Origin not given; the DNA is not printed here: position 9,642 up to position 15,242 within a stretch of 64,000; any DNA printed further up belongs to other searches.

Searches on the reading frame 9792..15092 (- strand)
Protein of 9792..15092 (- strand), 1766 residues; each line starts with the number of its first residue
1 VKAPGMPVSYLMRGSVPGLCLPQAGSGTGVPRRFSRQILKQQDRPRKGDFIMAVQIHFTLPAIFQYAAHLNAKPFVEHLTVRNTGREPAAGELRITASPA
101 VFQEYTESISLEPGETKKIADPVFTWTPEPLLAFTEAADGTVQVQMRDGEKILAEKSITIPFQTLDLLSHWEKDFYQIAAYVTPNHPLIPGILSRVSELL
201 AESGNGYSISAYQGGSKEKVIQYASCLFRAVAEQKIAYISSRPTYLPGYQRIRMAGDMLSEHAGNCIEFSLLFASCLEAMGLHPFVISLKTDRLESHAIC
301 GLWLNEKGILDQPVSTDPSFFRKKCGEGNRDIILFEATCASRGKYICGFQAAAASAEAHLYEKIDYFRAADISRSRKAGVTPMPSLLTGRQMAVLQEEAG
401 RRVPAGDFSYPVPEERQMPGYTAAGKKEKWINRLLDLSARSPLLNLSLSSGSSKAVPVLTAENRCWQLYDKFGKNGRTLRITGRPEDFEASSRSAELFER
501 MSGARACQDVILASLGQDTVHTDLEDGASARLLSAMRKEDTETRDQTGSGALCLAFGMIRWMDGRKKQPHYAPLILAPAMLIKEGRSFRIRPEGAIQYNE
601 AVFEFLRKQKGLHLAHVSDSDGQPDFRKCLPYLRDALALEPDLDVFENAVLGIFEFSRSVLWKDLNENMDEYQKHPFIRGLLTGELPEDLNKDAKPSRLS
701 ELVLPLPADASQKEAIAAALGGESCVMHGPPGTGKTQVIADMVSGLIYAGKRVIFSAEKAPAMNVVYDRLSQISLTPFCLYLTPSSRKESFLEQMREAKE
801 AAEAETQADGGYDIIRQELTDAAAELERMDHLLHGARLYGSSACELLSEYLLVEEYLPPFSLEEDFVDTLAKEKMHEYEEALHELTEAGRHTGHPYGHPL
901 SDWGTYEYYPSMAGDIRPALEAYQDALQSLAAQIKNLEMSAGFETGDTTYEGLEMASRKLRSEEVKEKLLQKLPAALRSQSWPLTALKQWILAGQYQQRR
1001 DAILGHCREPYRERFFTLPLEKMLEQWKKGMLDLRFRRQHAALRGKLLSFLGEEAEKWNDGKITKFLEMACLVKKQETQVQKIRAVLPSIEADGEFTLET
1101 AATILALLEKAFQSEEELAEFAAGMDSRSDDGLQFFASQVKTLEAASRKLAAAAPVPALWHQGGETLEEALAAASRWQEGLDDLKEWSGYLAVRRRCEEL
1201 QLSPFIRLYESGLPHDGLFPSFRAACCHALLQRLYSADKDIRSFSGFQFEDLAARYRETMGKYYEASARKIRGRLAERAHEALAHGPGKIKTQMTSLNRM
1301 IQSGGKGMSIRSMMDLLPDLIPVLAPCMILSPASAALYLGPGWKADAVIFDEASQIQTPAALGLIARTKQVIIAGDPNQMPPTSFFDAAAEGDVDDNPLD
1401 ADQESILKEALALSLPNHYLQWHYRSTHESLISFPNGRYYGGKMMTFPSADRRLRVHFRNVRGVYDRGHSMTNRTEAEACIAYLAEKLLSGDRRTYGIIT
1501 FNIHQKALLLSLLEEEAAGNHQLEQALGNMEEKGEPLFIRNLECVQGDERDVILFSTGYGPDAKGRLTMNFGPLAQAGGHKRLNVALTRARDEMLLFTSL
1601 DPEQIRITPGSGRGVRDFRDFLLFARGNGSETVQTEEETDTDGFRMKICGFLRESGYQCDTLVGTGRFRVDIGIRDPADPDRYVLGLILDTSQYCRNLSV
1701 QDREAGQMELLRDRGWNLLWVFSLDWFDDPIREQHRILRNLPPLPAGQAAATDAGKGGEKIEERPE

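Call 5: search_protein_families(library=pfam, proteins=[window:9792-15092:-], max_evalue=0.01)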
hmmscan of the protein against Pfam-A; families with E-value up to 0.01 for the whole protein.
window:9792-15092:- (1766 aa): 10 families
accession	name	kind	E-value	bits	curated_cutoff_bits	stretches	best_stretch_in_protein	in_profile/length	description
PF13086.12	AAA_11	-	1e-16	62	27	2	709-799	3-105/257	AAA domain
PF13195.11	DUF4011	-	1.5e-16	61.2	22.2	1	433-592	1-143/158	Protein of unknown function (DUF4011)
PF18741.7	MTES_1575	-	2.1e-15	57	38.2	1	1644-1741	1-96/96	REase_MTES_1575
PF13087.12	AAA_12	-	2.8e-14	53.6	27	1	1405-1597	4-191/195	AAA domain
PF13604.12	AAA_30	-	2.8e-09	37.4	27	1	709-768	3-64/191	AAA domain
PF13245.12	AAA_19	-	5.1e-09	36.9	25.1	1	712-772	1-63/134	AAA domain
PF00270.35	DEAD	-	0.0011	19.1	26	0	711-773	3-68/167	DEAD/DEAH box helicase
PF13191.12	AAA_16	-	0.0015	19.5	32.6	1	722-827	24-128/167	AAA ATPase domain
PF01443.25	Viral_helicase1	-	0.0051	17.1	21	0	1344-1383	59-100/228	Viral superfamily 1 RNA helicase core domain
PF09848.15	SLFN-g3_helicase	-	0.0057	16.4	24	0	725-774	4-55/354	Schlafen group 3, DNA/RNA helicase domain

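Call 6: search_protein_families(library=padloc, proteins=[window:9792-15092:-], max_evalue=0.01)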
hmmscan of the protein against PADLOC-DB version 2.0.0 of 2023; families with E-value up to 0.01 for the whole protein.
window:9792-15092:- (1766 aa): 8 families
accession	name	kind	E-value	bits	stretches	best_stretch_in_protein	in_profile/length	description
PDLC05009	PDC-S37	-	1.6e-235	783.2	1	428-1747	11-1344/1550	-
PDLC02194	Hhe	-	3.9e-98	327.4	2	1233-1741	1267-1780/1911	-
PDLC03924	MkoC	-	4.2e-18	62.9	1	1345-1601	671-945/1136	-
PDLC03920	MkoA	-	5.8e-18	62.6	2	709-832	617-747/1112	-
PDLC03921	MkoA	-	1.9e-07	27.1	1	708-750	1027-1070/1607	-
PDLC02895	DpdJ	-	8.6e-05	17.5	0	1346-1598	194-452/2112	DpdJ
PDLC01734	typeIV_RecD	-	0.00019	17.9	0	1345-1382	435-475/763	RecD_0_IVD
PDLC05065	PDC-S68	-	0.0039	13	0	1344-1382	703-744/1221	-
